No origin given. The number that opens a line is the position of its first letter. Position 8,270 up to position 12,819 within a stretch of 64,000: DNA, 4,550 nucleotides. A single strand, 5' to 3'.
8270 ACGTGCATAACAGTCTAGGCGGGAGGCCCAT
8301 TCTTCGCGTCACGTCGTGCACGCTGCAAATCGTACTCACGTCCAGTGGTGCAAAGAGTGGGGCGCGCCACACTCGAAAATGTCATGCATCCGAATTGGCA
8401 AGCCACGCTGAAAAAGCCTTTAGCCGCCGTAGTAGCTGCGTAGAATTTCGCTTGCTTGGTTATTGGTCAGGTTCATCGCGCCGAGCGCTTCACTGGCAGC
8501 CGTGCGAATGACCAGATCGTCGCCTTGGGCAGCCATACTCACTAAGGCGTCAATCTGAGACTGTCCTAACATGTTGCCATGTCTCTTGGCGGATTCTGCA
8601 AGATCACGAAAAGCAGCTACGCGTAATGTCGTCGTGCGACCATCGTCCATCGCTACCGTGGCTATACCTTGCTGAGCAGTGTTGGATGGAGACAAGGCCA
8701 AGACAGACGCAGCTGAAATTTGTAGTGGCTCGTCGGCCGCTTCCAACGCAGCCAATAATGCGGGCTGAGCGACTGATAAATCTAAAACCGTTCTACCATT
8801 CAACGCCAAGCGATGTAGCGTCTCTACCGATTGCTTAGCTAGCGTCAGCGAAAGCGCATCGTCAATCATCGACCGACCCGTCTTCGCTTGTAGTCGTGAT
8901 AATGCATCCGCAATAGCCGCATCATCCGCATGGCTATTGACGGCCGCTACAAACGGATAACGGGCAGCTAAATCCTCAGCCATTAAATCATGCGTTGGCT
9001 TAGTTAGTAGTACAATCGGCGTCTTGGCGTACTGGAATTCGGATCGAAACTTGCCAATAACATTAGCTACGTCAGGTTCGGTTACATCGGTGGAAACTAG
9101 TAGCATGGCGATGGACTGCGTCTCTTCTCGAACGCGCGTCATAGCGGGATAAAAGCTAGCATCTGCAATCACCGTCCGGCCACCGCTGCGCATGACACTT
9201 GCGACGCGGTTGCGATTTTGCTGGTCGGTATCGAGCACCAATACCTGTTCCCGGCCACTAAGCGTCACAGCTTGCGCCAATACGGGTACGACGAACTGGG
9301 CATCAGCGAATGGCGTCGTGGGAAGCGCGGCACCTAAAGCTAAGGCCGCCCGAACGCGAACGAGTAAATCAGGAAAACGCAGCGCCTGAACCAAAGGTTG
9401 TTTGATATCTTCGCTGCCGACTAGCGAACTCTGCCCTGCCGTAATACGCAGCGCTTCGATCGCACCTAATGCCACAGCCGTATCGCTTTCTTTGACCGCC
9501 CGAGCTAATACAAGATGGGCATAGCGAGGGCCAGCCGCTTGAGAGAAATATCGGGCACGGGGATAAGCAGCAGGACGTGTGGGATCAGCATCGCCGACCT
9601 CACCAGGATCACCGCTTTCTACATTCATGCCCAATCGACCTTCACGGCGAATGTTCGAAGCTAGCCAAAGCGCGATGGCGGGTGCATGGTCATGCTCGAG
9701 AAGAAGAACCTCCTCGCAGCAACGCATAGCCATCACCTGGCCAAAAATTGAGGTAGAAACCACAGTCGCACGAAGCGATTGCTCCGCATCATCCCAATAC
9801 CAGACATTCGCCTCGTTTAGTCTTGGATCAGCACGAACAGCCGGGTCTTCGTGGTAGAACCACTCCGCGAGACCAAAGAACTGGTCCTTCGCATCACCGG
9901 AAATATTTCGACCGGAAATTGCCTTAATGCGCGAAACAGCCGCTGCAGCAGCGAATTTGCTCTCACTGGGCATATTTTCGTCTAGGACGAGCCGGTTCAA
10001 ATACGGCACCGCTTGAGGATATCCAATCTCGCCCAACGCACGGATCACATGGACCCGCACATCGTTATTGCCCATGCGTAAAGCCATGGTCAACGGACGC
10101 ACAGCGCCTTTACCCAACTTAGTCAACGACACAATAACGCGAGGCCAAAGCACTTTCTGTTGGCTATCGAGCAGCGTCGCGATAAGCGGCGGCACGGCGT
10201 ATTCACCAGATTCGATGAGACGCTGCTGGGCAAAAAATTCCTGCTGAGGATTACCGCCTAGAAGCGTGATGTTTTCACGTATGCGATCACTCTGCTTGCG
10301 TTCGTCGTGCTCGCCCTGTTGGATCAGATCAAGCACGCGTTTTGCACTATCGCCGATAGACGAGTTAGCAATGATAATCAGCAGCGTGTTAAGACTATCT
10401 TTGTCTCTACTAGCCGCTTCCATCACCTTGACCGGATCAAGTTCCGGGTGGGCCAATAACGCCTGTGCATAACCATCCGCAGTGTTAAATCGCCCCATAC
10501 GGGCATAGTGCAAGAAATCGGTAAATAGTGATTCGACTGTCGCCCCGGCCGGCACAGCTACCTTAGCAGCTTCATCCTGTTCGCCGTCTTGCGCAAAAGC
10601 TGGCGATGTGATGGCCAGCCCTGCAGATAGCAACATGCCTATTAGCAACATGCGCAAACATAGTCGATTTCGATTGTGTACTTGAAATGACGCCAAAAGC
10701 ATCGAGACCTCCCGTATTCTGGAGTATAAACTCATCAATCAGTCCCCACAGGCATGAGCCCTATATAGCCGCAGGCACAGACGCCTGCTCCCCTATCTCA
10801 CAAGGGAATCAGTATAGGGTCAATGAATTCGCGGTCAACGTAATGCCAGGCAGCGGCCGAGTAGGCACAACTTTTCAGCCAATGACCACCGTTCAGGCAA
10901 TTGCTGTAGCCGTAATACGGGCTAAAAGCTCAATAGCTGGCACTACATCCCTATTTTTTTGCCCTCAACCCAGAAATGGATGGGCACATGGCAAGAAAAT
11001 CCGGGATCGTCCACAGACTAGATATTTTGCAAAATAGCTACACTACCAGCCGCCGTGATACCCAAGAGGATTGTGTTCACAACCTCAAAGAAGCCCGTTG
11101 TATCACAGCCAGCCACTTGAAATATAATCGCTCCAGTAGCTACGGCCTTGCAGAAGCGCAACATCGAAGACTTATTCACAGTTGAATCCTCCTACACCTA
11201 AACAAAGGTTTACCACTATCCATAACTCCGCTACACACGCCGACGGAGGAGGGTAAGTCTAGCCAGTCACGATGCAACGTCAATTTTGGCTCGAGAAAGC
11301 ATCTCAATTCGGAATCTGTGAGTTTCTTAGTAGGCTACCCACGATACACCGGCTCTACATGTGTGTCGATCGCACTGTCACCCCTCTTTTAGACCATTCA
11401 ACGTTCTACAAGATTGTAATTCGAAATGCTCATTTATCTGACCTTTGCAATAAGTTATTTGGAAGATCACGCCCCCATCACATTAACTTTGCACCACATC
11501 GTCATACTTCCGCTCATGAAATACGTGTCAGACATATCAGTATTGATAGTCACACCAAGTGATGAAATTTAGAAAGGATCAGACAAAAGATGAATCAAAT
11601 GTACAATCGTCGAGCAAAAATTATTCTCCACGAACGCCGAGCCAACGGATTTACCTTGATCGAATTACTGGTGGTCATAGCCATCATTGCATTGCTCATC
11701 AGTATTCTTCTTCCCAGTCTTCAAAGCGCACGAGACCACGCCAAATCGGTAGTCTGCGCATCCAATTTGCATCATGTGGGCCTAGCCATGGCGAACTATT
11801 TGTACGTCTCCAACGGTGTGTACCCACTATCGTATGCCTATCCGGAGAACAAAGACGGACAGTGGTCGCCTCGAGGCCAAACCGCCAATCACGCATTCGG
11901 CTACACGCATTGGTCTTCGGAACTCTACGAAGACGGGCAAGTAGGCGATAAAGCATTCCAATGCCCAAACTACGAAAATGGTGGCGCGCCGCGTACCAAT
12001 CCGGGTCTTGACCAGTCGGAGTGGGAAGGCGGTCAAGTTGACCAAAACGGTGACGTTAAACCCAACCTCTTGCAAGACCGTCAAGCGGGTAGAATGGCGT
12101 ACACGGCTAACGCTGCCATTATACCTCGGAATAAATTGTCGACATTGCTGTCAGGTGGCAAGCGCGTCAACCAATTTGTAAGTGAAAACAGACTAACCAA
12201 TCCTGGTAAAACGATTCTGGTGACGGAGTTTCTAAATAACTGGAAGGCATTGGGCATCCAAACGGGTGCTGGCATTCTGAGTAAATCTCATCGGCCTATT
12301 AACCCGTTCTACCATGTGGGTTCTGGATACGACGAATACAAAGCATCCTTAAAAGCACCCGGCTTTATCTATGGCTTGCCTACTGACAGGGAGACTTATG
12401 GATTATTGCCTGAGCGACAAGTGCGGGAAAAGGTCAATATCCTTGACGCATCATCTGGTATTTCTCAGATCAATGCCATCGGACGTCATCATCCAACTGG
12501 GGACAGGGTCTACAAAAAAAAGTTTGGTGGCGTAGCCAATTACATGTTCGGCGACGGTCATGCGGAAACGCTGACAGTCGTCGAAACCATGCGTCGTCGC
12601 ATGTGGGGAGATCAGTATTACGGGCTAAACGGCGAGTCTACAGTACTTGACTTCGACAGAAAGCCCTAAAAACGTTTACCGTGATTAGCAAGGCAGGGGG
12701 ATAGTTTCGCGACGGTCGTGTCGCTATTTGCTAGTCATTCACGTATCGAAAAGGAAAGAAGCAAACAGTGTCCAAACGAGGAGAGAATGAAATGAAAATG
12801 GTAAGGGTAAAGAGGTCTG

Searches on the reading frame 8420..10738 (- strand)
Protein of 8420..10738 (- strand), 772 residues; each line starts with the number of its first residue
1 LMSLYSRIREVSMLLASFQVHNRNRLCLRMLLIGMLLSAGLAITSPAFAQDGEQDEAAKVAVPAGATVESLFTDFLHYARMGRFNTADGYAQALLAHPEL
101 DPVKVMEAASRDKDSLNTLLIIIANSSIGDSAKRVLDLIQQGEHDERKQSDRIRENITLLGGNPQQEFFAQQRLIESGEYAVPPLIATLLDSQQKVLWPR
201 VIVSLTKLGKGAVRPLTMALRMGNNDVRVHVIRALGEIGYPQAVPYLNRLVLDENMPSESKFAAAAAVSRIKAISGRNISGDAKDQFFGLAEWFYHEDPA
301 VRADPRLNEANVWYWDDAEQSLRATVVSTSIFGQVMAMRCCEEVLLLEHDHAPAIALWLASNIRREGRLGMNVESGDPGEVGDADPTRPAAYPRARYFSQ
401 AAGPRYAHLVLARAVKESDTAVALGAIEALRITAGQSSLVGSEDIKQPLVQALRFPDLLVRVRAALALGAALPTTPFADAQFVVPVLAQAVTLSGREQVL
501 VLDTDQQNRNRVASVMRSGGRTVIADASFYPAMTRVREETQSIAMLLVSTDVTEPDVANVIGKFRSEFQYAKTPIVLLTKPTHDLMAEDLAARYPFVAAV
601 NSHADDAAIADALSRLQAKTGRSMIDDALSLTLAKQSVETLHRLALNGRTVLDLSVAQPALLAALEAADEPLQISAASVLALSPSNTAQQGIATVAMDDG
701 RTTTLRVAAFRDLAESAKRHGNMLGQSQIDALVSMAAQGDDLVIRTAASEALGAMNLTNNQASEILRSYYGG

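Call 90: search_protein_families(library=pfam, proteins=[window:8420-10738:-], max_evalue=0.00001)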
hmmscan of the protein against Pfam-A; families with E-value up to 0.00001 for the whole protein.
window:8420-10738:- (772 aa): 1 family
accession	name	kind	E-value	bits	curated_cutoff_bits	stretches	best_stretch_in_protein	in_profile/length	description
PF13646.12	HEAT_2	-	3.1e-14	53.4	27.7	1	184-267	3-86/88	HEAT repeats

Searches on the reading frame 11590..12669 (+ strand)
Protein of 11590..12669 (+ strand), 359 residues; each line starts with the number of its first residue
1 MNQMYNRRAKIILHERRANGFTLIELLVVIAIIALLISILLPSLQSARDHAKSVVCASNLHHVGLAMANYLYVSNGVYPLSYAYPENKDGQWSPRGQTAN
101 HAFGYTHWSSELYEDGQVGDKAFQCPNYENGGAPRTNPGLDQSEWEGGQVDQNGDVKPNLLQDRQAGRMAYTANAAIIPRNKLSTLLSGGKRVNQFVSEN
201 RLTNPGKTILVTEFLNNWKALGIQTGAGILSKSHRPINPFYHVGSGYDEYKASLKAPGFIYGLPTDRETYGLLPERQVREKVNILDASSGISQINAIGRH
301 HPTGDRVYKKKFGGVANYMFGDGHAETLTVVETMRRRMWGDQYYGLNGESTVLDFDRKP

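Call 90: search_protein_families(library=pfam, proteins=[window:11590-12669:+], max_evalue=0.00001)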
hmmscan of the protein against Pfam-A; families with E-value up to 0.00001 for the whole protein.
window:11590-12669:+ (359 aa): 1 family
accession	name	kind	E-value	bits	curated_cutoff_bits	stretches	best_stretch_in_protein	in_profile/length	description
PF07963.17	N_methyl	-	7.5e-08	32.1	21.2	1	16-41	2-27/27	Prokaryotic N-terminal methylation motif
